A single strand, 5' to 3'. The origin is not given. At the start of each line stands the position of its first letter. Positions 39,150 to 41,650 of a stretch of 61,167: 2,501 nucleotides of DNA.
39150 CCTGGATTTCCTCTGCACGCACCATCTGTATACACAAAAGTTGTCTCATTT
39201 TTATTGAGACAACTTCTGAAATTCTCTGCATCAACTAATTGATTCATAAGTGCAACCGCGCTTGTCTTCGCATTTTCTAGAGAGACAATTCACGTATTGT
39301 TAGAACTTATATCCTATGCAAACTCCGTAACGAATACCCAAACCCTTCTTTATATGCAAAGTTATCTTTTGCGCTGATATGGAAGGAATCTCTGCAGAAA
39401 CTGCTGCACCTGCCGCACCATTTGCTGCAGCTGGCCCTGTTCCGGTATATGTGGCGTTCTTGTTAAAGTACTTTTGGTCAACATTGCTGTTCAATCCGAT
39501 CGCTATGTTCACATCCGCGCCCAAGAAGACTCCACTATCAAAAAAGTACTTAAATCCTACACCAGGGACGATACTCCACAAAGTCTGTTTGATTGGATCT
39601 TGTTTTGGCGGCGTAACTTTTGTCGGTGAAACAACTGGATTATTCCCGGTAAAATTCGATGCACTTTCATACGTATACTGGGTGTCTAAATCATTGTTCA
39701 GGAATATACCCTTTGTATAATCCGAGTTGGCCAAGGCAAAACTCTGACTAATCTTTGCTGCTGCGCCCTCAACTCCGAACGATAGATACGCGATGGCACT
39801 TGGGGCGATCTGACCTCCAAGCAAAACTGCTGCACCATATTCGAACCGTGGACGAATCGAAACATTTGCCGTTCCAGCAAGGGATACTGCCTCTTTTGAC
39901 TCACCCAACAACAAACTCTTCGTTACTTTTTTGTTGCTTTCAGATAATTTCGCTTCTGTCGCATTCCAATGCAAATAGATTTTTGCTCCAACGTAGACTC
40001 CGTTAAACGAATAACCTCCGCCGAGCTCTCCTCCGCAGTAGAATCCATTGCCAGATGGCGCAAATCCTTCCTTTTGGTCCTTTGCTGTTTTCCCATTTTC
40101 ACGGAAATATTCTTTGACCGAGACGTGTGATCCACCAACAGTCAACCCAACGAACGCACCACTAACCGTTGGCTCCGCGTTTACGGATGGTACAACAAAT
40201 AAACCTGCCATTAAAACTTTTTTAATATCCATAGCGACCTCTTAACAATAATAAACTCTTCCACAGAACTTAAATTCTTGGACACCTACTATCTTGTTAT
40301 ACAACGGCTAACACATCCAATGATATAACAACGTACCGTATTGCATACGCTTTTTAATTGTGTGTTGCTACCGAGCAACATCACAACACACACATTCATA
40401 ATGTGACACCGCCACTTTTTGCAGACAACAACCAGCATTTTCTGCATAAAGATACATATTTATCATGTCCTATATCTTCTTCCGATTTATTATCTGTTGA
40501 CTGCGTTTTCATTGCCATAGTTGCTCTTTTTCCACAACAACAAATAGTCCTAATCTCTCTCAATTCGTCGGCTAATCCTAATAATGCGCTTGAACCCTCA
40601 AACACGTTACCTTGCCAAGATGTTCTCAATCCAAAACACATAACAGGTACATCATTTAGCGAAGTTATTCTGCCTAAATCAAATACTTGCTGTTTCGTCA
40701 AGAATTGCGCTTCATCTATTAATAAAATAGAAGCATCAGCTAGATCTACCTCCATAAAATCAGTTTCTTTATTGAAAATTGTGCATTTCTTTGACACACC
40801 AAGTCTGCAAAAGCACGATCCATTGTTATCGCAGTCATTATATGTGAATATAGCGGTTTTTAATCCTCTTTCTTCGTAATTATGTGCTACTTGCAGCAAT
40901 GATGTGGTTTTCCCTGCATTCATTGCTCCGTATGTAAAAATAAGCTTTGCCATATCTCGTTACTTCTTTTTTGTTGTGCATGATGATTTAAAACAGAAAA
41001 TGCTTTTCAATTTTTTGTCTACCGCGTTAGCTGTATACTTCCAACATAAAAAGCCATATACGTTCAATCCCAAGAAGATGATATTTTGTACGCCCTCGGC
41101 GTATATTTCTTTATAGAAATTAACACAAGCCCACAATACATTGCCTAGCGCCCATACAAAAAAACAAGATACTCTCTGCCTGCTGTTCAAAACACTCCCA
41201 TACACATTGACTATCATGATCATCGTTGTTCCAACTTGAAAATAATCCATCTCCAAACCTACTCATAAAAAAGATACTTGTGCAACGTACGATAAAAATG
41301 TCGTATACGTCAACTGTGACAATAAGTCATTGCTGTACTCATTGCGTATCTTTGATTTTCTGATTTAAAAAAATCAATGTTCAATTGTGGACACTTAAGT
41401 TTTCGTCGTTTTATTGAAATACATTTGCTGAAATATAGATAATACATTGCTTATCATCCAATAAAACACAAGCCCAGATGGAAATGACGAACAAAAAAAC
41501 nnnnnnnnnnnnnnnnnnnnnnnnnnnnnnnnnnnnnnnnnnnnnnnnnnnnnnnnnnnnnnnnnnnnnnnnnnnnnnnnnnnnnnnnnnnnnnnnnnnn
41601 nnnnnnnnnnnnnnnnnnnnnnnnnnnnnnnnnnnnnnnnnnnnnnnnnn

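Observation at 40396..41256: Half-size (3-TM) PnuC-like protein translationally coupled to thymidine kinase: candidate nucleoside uptake-and-trap module and a Semi-PnuC architecture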

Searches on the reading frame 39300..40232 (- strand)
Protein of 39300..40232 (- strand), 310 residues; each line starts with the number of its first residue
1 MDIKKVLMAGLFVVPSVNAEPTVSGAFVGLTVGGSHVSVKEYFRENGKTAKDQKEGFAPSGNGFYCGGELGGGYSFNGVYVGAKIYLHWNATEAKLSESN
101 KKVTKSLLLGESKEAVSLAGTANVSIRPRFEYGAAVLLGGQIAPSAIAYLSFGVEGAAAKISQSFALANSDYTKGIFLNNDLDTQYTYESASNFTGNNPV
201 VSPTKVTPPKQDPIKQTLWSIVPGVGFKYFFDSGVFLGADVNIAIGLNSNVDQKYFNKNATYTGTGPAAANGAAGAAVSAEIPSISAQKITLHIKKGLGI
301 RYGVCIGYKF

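Call 3: search_protein_families(library=pfam, proteins=[window:39300-40232:-], max_evalue=10)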
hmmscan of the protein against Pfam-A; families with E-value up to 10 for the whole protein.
window:39300-40232:- (310 aa): 1 family
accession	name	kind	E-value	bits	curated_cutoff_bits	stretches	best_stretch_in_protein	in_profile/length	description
PF09093.17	Lyase_catalyt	-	0.031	13.9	25.1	1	38-109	225-295/359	Lyase, catalytic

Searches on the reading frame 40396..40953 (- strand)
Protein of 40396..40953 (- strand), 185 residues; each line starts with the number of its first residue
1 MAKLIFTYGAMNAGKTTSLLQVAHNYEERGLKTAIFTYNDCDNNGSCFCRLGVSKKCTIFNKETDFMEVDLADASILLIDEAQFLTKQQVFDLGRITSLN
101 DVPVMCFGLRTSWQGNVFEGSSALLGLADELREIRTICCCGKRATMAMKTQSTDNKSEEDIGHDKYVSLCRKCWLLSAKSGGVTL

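Call 3: search_protein_families(library=pfam, proteins=[window:40396-40953:-], max_evalue=10)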
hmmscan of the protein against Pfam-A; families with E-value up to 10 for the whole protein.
window:40396-40953:- (185 aa): 8 families
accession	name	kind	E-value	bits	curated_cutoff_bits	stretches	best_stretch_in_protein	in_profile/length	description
PF00265.24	TK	-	2.7e-36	125.5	20.6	1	3-174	2-176/176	Thymidine kinase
PF13401.12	AAA_22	-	0.00069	20.4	27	1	68-106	76-120/130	AAA domain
PF13173.12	AAA_14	-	0.002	18.6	27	1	3-87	3-76/129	AAA domain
PF13604.12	AAA_30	-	0.019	15.1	27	1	13-108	29-123/191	AAA domain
PF25199.1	nSTAND_NTPase5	-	0.051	13.8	34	1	6-41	45-81/145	Novel STAND NTPase 5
PF00308.24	Bac_DnaA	-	0.06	14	23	1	5-89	37-113/162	Bacterial DnaA ATPAse domain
PF01637.24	ATPase_2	-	0.061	13.6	33.2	1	3-38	21-55/225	ATPase domain predominantly from Archaea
PF02702.23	KdpD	-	0.099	12.5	26.1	1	5-73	7-77/210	Osmosensitive K+ channel His kinase sensor domain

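Call 4: search_protein_families(library=ncbifam, proteins=[window:40396-40953:-], max_evalue=10)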
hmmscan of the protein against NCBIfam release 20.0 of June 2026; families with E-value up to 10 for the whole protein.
window:40396-40953:- (185 aa): 8 families
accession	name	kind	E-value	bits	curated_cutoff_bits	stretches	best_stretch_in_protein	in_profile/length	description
NF003300.0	PRK04296.1-5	equivalog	8.3e-58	195.4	195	1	1-175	1-188/194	thymidine kinase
NF003298.0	PRK04296.1-3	equivalog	9.9e-44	149.4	375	1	1-175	1-187/205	thymidine kinase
NF003299.0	PRK04296.1-4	equivalog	3e-43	147.9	284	1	1-175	1-185/191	thymidine kinase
NF003297.0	PRK04296.1-2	equivalog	1.1e-29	103.6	252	1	1-151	1-159/216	thymidine kinase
NF003296.0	PRK04296.1-1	equivalog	2e-17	63.9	183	1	8-178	14-191/195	thymidine kinase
TIGR04494.1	c550_PedF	equivalog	0.1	12.5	122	1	153-184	45-76/133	cytochrome c-550 PedF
NF008910.0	PRK12274.1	equivalog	0.16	11.5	372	1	59-117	22-75/219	serine/threonine protein kinase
TIGR01425.1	SRP54_euk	equivalog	0.16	10.8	576.25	1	4-37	102-135/428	signal recognition particle protein SRP54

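Call 74: find_homologous_proteins(query=window:40396-40953:-, max_evalue=1e-40)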
Query window:40396-40953:- (185 aa): 988 proteins with E <= 1e-40 among 8000 candidates; the best 120 are listed.
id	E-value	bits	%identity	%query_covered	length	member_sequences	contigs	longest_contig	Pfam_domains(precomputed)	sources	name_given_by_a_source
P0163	1.9e-120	417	100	100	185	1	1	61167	PF00265.25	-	-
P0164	4.0e-79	282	71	99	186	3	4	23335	PF00265.25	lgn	-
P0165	8.9e-78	278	67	96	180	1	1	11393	PF00265.25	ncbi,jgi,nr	ncbi:MAG: hypothetical protein LBQ43_03955 [Holosporales bacterium]|jgi:thymidine kinase|nr:hypothet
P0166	3.9e-77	276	70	95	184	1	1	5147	PF00265.25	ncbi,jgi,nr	ncbi:MAG: thymidine kinase [Holosporales bacterium]|jgi:thymidine kinase|nr:thymidine kinase [Holosp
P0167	2.1e-76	274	66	95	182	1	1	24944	PF00265.25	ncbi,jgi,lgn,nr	ncbi:MAG: thymidine kinase [Holosporales bacterium]|jgi:thymidine kinase|nr:thymidine kinase [Holosp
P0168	2.4e-75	270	69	95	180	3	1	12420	PF00265.25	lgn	-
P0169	4.7e-75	269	68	95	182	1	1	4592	PF00265.25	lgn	-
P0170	5.7e-75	269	66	95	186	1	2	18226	PF00265.25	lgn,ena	-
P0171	5.9e-75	269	69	95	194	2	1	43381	PF00265.25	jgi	jgi:thymidine kinase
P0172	2.7e-74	267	68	95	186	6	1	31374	PF00265.25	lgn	-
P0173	4.4e-73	263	66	95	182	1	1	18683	PF00265.25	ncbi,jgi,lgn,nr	ncbi:MAG: thymidine kinase [Holosporales bacterium]|jgi:thymidine kinase|nr:thymidine kinase [Holosp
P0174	5.0e-73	262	65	95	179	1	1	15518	PF00265.25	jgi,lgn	jgi:thymidine kinase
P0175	5.2e-73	262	66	95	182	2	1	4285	PF00265.25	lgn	-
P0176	4.4e-70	253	65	95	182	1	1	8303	PF00265.25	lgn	-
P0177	2.1e-48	182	51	95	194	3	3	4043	PF00265.25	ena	-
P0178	2.5e-48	182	53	94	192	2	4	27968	PF00265.25,PF13604.13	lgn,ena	-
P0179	7.6e-48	180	53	94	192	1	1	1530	PF00265.25,PF13604.13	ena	-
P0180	1.1e-47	180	53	94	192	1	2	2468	PF00265.25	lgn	-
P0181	1.1e-47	180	52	94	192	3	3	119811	PF00265.25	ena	-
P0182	1.3e-47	180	52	94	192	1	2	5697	PF00265.25,PF13604.13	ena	-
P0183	1.5e-47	179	53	94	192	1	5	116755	PF00265.25,PF13604.13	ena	-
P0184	1.6e-47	179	53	94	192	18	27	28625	PF00265.25,PF13604.13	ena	-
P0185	2.2e-47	179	52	94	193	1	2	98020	PF00265.25,PF13401.13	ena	-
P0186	3.1e-47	178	53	94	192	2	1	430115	PF00265.25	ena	-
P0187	3.3e-47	178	52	94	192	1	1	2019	PF00265.25,PF13401.13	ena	-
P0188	3.6e-47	178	52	94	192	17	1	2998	PF00265.25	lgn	-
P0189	4.0e-47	178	51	94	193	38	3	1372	PF00265.25,PF13401.13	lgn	-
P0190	6.0e-47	178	51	94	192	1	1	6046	PF00265.25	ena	-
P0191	7.5e-47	177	51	94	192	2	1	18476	PF00265.25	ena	-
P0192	7.7e-47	177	50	94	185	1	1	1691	PF00265.25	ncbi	-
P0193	7.9e-47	177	51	94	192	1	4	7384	PF00265.25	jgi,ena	-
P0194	9.9e-47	177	52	94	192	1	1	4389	PF00265.25,PF13401.13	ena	-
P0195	1.1e-46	177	48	94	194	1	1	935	PF00265.25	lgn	-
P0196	1.2e-46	177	52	94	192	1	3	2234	PF00265.25,PF13401.13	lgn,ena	-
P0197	1.3e-46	176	52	94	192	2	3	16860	PF00265.25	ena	-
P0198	1.5e-46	176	52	94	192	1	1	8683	PF00265.25,PF13401.13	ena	-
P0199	1.6e-46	176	52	94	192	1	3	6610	PF00265.25,PF13401.13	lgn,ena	-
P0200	1.7e-46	176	52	94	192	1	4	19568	PF00265.25,PF13604.13,PF13401.13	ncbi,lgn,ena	ncbi:MAG: thymidine kinase [Candidatus Puniceispirillaceae bacterium]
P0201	2.3e-46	176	50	99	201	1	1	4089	PF00265.25,PF13604.13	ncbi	-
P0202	2.8e-46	175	48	94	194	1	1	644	PF00265.25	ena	-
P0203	3.1e-46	175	52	94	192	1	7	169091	PF00265.25,PF13401.13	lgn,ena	-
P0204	3.2e-46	175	48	94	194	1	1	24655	PF00265.25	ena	-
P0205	3.4e-46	175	50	94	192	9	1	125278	PF00265.25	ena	-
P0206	4.0e-46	175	48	94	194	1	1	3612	PF00265.25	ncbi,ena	-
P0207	4.6e-46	175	47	94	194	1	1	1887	PF00265.25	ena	-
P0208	4.7e-46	175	47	94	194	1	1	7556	PF00265.25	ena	-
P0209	5.0e-46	175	48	94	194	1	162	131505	PF00265.25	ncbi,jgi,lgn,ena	jgi:thymidine kinase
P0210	5.3e-46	174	50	98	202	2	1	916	PF00265.25,PF13604.13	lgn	-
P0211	5.4e-46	174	49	94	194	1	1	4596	PF00265.25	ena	-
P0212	5.5e-46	174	47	94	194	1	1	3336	PF00265.25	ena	-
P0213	5.5e-46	174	47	94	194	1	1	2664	PF00265.25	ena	-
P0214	5.5e-46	174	48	94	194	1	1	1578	PF00265.25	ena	-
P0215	5.7e-46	174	47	94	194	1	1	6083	PF00265.25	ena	-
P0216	5.9e-46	174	47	94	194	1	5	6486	PF00265.25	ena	-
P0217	6.1e-46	174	47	94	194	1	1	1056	PF00265.25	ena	-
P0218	6.6e-46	174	47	94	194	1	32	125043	PF00265.25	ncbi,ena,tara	tara:strand:- start:243 stop:827 length:585 start_codon:yes stop_codon:yes gene_type:complete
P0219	6.6e-46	174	47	94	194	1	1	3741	PF00265.25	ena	-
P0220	7.0e-46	174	47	94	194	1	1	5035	PF00265.25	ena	-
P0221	7.4e-46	174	47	94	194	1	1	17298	PF00265.25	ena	-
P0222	7.6e-46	174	47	94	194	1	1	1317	PF00265.25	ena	-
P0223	7.8e-46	174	48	94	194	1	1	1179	PF00265.25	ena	-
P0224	8.0e-46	174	47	94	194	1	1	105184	PF00265.25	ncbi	-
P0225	9.2e-46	174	47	94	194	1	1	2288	PF00265.25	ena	-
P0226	9.7e-46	174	47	94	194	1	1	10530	PF00265.25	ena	-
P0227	9.9e-46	174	48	94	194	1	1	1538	PF00265.25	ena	-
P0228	1.0e-45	174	50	93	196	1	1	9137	PF00265.25,PF13604.13,PF13401.13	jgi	jgi:thymidine kinase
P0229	1.1e-45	173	48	94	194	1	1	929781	PF00265.25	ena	-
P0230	1.1e-45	173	47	94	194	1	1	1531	PF00265.25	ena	-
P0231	1.1e-45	173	48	94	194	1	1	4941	PF00265.25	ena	-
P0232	1.2e-45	173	48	94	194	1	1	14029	PF00265.25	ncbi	-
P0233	1.2e-45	173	50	94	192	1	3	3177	PF00265.25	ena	-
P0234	1.3e-45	173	47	98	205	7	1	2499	PF00265.25,PF13401.13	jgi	-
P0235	1.3e-45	173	48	94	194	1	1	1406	PF00265.25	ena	-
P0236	1.4e-45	173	47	94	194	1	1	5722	PF00265.25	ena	-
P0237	1.5e-45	173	48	94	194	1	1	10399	PF00265.25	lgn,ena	-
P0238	1.5e-45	173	47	94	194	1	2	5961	PF00265.25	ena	-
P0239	1.5e-45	173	52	94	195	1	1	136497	PF00265.25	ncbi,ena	ncbi:MAG: thymidine kinase [Candidatus Puniceispirillaceae bacterium]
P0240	1.5e-45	173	49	98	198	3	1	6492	PF00265.25,PF13604.13,PF13401.13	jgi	jgi:thymidine kinase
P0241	1.5e-45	173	48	94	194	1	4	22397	PF00265.25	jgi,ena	-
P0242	1.6e-45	173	48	94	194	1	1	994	PF00265.25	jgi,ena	-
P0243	1.6e-45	173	49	94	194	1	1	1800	PF00265.25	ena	-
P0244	1.7e-45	173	47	98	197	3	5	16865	PF00265.25,PF13604.13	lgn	-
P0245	1.7e-45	173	48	98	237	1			PF00265.25,PF13604.13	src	-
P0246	1.7e-45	173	48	94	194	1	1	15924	PF00265.25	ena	-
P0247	1.7e-45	173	48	99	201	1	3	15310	PF00265.25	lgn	-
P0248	1.8e-45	173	49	94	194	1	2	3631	PF00265.25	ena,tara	tara:strand:- start:201 stop:785 length:585 start_codon:yes stop_codon:yes gene_type:complete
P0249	1.9e-45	173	49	94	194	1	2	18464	PF00265.25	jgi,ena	-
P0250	1.9e-45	173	47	94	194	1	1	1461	PF00265.25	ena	-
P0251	2.0e-45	173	47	94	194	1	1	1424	PF00265.25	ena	-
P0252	2.0e-45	173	47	94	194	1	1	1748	PF00265.25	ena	-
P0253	2.0e-45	173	50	94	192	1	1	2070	PF00265.25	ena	-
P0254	2.1e-45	173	47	94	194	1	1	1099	PF00265.25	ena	-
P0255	2.1e-45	173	47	94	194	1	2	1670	PF00265.25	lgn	-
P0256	2.1e-45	173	48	94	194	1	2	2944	PF00265.25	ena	-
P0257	2.1e-45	173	49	94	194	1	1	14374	PF00265.25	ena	-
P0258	2.1e-45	172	46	98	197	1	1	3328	PF00265.25,PF13604.13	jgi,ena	-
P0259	2.2e-45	172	51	94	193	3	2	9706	PF00265.25,PF13401.13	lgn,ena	-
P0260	2.5e-45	172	49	98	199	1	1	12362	PF00265.25,PF13604.13,PF13401.13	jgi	jgi:thymidine kinase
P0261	2.5e-45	172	48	94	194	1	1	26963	PF00265.25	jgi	-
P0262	2.5e-45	172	49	94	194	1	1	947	PF00265.25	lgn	-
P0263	2.7e-45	172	48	98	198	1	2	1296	PF00265.25,PF13604.13,PF13401.13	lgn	-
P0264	2.7e-45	172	48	94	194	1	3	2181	PF00265.25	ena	-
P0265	2.9e-45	172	51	94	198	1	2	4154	PF00265.25,PF13401.13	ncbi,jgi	jgi:thymidine kinase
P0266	3.1e-45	172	49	94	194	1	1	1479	PF00265.25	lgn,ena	-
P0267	3.2e-45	172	46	98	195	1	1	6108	PF00265.25,PF13604.13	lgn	-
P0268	3.6e-45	172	49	94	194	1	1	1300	PF00265.25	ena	-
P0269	3.7e-45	172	47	98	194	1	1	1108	PF00265.25,PF13604.13,PF13401.13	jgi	-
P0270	3.7e-45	172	46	98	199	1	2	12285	PF00265.25,PF13604.13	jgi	jgi:thymidine kinase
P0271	3.9e-45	172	49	94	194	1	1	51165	PF00265.25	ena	-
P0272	4.0e-45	172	49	94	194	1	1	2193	PF00265.25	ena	-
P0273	4.2e-45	172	49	94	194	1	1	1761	PF00265.25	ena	-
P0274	4.2e-45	172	50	94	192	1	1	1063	PF00265.25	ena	-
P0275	4.4e-45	171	51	94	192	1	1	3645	PF00265.25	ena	-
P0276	4.9e-45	171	50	94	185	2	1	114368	PF00265.25,PF13604.13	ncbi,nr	ncbi:MAG: thymidine kinase [Paucibacter sp.]|nr:thymidine kinase [Roseateles sp.]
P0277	4.9e-45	171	49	94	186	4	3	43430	PF00265.25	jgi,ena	-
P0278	5.2e-45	171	49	94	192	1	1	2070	PF00265.25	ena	-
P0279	5.4e-45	171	49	94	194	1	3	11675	PF00265.25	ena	-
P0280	5.5e-45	171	47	94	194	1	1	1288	PF00265.25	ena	-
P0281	5.6e-45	171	48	94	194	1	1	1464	PF00265.25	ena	-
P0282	5.9e-45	171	50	94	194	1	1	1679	PF00265.25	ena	-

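Call 75: find_encoding_contigs(protein=P0167, flank=4000, max_places=3)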
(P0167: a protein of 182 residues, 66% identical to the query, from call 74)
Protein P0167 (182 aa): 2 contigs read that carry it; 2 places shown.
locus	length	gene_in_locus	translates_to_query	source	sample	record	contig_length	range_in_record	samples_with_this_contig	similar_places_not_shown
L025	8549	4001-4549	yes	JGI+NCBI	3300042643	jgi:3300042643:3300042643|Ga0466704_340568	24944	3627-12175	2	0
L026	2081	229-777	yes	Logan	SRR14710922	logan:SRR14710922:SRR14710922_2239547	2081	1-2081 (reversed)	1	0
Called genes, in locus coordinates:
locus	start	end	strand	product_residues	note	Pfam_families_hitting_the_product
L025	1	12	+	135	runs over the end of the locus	PF00383:dCMP_cyt_deam_1 (weak), PF14437:MafB19-deam (weak)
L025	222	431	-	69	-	-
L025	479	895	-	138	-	PF00156:Pribosyltran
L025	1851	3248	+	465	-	-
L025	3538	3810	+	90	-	PF00216:Bac_DNA_binding, PF18291:HU-HIG (weak)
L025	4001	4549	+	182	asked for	PF00265:TK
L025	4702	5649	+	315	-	-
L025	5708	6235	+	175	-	PF00075:RNase_H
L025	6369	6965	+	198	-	PF01025:GrpE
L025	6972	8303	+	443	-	PF02881:SRP54_N, PF06414:Zeta_toxin (faint), PF00448:SRP54, PF02978:SRP_SPB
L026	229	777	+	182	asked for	PF00265:TK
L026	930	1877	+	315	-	-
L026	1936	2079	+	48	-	?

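Call 76: find_encoding_contigs(protein=P0165, flank=4000, max_places=3)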
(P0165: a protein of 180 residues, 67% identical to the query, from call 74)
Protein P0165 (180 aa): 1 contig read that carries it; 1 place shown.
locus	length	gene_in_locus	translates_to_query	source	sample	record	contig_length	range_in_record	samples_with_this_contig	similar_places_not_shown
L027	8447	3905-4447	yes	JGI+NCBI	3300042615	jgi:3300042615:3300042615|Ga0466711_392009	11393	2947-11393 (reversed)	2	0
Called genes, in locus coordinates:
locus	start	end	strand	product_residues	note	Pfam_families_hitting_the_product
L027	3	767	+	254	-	?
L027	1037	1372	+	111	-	-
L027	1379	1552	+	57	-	-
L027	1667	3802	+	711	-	PF22745:Nlig-Ia, PF01653:DNA_ligase_aden, PF03120:OB_DNA_ligase, PF12826:HHH_2, PF14520:HHH_5 (weak), PF00533:BRCT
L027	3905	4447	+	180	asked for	PF00265:TK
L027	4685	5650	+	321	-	-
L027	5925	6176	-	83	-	-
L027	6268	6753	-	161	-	-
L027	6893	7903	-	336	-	-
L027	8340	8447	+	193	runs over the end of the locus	PF03193:RsgA_GTPase (faint), PF01926:MMR_HSR1, PF02421:FeoB_N (weak)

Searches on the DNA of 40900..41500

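Call 85: search_rna_families(source=window, start=40900, end=41500, threshold=evalue, max_evalue=1)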
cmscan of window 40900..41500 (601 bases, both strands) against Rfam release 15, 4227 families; matches with E-value up to 1: 0.
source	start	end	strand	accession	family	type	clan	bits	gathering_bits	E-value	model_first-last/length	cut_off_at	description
